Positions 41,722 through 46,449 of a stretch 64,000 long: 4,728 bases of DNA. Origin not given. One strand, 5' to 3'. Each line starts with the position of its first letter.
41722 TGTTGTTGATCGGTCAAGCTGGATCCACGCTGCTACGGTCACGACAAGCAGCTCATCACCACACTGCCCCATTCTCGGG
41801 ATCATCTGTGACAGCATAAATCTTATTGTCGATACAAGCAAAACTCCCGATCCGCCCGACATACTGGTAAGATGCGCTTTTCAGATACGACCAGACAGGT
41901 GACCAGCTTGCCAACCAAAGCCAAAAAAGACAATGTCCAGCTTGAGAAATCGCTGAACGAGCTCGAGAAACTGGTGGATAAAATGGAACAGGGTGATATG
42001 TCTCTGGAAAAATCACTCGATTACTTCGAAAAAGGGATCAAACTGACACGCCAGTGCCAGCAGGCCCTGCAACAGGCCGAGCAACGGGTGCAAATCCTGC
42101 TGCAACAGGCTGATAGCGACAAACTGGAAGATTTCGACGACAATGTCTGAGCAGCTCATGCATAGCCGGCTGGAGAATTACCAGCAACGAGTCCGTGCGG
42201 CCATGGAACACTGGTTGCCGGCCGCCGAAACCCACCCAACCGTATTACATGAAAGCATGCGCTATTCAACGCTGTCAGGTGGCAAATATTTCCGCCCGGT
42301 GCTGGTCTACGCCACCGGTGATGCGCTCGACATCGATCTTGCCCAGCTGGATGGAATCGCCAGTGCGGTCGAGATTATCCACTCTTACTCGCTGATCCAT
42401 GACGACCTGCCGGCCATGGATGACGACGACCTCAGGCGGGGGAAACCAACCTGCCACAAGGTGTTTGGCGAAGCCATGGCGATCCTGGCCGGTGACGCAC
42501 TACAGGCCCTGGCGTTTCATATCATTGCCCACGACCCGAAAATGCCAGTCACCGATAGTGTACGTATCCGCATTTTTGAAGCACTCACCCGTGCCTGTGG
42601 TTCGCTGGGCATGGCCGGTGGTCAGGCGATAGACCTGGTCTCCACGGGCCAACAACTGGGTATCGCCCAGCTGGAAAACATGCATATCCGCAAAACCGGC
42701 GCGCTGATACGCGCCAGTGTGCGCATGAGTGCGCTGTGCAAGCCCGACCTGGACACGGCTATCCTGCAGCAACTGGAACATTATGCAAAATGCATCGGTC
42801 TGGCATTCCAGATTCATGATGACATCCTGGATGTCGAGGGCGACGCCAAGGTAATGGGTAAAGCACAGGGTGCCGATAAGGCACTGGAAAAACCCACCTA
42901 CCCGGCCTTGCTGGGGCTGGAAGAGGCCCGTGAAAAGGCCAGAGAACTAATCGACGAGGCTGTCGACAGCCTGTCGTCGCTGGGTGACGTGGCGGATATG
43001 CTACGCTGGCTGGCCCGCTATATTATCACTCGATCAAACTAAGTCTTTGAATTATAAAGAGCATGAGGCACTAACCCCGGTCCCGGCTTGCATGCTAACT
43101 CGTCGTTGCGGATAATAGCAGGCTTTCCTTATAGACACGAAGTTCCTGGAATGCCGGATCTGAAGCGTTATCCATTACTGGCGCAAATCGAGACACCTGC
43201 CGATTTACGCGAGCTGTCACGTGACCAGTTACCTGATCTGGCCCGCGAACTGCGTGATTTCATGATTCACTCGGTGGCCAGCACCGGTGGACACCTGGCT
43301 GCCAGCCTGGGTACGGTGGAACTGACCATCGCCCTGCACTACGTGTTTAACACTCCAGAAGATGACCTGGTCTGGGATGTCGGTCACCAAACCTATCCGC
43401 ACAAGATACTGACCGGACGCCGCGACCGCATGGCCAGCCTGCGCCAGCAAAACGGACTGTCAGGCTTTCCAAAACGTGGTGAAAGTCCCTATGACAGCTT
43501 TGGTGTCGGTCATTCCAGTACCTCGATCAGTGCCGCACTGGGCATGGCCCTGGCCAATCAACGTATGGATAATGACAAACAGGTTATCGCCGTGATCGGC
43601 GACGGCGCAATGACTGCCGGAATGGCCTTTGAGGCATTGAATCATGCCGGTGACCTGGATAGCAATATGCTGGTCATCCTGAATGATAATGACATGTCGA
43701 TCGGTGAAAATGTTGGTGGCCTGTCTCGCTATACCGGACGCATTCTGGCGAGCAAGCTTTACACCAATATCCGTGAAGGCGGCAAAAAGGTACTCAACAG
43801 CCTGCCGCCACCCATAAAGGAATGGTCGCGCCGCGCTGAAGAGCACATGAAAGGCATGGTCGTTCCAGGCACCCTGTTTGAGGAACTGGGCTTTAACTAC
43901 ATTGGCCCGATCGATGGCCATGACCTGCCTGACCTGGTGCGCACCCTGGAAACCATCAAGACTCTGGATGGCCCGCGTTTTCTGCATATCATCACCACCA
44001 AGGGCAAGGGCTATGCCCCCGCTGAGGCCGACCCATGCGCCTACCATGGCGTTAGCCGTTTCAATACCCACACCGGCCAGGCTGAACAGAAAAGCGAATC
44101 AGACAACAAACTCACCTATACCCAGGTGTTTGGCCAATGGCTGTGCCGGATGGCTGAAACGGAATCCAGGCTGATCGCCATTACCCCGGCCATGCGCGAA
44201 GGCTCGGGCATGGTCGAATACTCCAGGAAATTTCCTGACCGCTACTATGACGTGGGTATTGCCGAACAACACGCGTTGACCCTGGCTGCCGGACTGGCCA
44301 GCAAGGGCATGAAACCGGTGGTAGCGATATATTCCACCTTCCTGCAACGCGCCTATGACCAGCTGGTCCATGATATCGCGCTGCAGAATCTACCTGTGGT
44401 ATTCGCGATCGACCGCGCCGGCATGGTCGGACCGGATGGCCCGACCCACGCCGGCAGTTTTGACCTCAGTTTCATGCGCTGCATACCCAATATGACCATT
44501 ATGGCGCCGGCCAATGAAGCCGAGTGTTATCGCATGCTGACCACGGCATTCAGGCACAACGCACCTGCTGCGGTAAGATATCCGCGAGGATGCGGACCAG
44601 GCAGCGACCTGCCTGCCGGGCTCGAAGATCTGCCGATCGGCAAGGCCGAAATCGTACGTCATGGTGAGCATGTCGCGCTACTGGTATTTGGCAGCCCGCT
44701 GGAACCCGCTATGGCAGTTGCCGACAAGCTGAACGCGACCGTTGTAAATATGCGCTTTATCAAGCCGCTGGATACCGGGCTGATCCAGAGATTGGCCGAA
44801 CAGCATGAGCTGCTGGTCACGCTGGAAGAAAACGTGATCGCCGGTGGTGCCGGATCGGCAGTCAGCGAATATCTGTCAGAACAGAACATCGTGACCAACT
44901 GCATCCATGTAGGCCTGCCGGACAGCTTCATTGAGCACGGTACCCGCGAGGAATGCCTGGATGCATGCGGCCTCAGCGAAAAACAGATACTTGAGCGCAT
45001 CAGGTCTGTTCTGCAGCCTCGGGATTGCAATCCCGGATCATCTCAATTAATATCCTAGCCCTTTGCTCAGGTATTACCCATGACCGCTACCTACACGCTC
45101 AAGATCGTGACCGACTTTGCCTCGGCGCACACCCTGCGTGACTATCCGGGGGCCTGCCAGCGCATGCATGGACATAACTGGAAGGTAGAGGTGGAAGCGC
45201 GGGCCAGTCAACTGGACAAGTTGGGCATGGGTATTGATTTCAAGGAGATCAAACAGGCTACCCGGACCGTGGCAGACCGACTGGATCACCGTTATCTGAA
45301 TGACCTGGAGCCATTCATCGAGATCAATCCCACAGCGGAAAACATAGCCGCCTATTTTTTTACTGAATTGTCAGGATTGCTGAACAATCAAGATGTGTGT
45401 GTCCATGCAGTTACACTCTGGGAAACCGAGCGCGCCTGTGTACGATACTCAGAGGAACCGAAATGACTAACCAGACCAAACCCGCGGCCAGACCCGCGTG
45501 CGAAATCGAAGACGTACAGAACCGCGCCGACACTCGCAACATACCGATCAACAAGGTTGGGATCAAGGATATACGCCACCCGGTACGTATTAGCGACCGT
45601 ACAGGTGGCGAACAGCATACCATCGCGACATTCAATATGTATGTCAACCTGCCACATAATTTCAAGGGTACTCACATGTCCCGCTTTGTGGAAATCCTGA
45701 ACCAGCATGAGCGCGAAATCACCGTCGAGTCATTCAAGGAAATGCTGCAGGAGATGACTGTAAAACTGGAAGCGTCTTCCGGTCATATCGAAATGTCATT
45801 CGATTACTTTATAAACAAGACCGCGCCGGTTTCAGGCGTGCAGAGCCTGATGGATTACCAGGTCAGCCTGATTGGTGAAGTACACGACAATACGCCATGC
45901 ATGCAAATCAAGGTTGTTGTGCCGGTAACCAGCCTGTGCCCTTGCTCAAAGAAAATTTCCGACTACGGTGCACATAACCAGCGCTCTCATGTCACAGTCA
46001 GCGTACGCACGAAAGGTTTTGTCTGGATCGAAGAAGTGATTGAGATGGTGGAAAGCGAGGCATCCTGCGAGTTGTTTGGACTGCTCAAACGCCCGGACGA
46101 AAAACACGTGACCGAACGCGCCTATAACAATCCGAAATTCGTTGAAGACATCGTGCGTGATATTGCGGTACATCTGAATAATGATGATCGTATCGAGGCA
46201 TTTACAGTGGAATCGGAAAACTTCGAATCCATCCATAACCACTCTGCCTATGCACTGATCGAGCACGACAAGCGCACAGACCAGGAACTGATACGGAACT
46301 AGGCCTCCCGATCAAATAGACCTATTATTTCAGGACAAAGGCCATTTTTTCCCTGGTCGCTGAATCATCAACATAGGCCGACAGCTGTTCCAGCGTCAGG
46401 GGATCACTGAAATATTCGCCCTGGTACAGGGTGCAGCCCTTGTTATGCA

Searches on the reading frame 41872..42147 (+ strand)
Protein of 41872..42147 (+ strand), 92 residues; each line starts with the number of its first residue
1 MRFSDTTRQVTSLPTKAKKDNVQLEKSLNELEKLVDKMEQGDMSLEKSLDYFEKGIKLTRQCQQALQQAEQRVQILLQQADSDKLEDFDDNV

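Call 25: search_protein_families(library=pfam, proteins=[window:41872-42147:+], max_evalue=0.1)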
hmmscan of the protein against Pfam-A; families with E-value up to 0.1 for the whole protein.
window:41872-42147:+ (92 aa): 8 families
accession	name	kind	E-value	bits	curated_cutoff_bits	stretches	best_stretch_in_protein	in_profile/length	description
PF02609.21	Exonuc_VII_S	-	3.1e-19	69.2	24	1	25-75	2-52/52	Exonuclease VII small subunit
PF05010.19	TACC_C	-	0.0074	16.5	29.9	1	14-82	10-79/201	Transforming acidic coiled-coil-containing protein (TACC), C-terminal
PF23289.1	Spectrin_5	-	0.01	16.3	27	1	20-74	8-63/80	Guanine nucleotide exchange factor DBS-like, spectrin-like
PF03938.19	OmpH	-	0.017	15.8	32.4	1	10-87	21-95/141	Outer membrane protein (OmpH-like)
PF13747.11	DUF4164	-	0.022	15.6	27.2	0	38-86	6-52/89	Domain of unknown function (DUF4164)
PF22015.1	OSBS_N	-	0.042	14.1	27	1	37-70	41-73/78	O-succinylbenzoate synthase, N-terminal domain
PF10241.14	KxDL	-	0.054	14.2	27.2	1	24-81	25-79/86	Uncharacterized conserved protein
PF11483.13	DUF3209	-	0.082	13.8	25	1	23-81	57-111/124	Protein of unknown function (DUF3209)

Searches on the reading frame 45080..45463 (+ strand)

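Call 25: search_protein_families(library=pfam, proteins=[window:45080-45463:+], max_evalue=0.1)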
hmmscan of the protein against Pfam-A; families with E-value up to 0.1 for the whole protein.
window:45080-45463:+ (128 aa): 1 family
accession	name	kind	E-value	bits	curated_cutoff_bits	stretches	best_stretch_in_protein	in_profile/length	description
PF01242.24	PTPS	-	4.2e-41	140.1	22.4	1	9-126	4-121/121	6-pyruvoyl tetrahydropterin synthase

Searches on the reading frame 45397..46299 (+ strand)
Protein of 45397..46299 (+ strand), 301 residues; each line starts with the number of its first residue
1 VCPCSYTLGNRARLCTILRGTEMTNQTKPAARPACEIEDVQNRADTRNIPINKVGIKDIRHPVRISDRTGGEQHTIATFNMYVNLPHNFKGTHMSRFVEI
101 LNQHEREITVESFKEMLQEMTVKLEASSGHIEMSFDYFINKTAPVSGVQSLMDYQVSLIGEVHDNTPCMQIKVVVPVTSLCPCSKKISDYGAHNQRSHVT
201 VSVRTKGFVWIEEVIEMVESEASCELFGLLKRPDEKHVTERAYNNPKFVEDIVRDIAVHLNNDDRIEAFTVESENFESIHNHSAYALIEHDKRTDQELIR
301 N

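Call 22: search_protein_families(library=pfam, proteins=[window:45397-46299:+], max_evalue=0.001)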
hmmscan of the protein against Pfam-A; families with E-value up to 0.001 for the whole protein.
window:45397-46299:+ (301 aa): 1 family
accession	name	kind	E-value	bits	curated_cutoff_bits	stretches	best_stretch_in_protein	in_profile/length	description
PF02649.19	GCHY-1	-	2.1e-102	342.6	25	1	38-286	2-260/260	Type I GTP cyclohydrolase folE2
